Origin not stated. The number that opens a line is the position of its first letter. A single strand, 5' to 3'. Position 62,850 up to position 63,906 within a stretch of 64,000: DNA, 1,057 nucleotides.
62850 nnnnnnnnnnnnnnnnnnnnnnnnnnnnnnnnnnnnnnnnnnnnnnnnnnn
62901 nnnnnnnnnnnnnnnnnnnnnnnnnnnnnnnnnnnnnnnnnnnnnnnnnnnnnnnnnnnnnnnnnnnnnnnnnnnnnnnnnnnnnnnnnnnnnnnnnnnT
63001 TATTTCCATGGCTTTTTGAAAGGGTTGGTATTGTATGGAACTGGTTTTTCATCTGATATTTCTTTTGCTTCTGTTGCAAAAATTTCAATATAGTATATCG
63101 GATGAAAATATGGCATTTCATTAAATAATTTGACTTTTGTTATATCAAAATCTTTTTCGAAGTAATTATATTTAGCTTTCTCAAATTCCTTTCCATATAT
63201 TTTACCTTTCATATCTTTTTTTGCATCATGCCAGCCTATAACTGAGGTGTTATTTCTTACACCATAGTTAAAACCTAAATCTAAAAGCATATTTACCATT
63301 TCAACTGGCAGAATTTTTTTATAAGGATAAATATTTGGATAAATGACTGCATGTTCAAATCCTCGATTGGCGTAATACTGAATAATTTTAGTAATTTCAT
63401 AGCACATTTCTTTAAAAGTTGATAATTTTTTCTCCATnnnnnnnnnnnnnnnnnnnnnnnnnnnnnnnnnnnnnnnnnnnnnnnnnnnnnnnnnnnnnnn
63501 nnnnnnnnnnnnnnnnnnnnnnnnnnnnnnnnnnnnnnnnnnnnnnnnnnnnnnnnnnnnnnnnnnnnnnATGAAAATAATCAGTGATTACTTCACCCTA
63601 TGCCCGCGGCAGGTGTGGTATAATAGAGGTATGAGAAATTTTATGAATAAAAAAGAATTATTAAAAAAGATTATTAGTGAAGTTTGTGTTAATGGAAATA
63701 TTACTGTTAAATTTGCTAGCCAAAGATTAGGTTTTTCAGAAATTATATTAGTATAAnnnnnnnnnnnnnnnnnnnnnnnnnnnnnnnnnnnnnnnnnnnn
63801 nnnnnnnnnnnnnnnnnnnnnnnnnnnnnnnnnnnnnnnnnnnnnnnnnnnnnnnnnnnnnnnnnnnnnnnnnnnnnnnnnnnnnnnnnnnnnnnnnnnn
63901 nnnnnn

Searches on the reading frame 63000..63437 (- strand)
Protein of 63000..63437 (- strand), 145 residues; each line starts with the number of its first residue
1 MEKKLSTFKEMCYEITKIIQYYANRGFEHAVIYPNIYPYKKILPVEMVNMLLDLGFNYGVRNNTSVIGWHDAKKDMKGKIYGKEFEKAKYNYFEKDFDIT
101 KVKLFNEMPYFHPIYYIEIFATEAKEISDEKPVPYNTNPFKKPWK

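Call 14: find_encoding_contigs(protein=window:63000-63437:-, flank=10000, max_places=10)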
Protein window:63000-63437:- (145 aa): 5 contigs read that carry it; 3 places shown.
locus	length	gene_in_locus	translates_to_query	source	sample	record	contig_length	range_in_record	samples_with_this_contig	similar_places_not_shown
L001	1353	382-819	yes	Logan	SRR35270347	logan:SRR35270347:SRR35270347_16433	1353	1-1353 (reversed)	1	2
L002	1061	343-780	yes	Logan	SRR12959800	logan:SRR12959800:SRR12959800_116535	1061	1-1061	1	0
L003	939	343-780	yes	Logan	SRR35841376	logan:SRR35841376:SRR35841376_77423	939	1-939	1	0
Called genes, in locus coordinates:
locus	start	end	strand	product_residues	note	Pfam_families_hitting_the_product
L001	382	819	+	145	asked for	-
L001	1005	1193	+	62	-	-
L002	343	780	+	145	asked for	-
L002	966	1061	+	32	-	?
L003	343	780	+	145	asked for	-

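Call 15: search_protein_families(library=pfam, proteins=[window:63000-63437:-])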
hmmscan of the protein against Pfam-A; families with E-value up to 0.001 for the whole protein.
window:63000-63437:- (145 aa): 0 families

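Call 62: search_protein_families(library=padloc, proteins=[window:63000-63437:-], max_evalue=0.01)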
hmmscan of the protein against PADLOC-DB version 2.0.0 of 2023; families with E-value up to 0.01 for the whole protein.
window:63000-63437:- (145 aa): 0 families

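Call 63: search_protein_families(library=phrogs, proteins=[window:63000-63437:-], max_evalue=0.01)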
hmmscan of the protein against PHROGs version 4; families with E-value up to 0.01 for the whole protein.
window:63000-63437:- (145 aa): 0 families

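Call 68: search_protein_families(library=ncbifam, proteins=[window:63000-63437:-], max_evalue=0.001)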
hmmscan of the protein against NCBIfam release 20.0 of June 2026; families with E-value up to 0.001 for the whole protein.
window:63000-63437:- (145 aa): 0 families

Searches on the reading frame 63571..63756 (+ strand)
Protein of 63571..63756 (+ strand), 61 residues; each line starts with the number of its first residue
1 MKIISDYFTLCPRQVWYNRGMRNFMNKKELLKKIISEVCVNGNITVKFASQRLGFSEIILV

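Call 15: search_protein_families(library=pfam, proteins=[window:63571-63756:+])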
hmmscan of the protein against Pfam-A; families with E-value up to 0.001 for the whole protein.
window:63571-63756:+ (61 aa): 0 families

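Call 62: search_protein_families(library=padloc, proteins=[window:63571-63756:+], max_evalue=0.01)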
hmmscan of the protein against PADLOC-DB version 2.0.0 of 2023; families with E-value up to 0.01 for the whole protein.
window:63571-63756:+ (61 aa): 1 family
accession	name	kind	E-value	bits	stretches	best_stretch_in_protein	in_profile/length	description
PDLC01772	Cas4b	-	0.0075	14.7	1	6-54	12-62/164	-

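Call 63: search_protein_families(library=phrogs, proteins=[window:63571-63756:+], max_evalue=0.01)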
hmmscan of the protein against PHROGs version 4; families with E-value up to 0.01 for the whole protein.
window:63571-63756:+ (61 aa): 0 families

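Call 68: search_protein_families(library=ncbifam, proteins=[window:63571-63756:+], max_evalue=0.001)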
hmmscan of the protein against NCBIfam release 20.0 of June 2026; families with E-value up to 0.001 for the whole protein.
window:63571-63756:+ (61 aa): 0 families
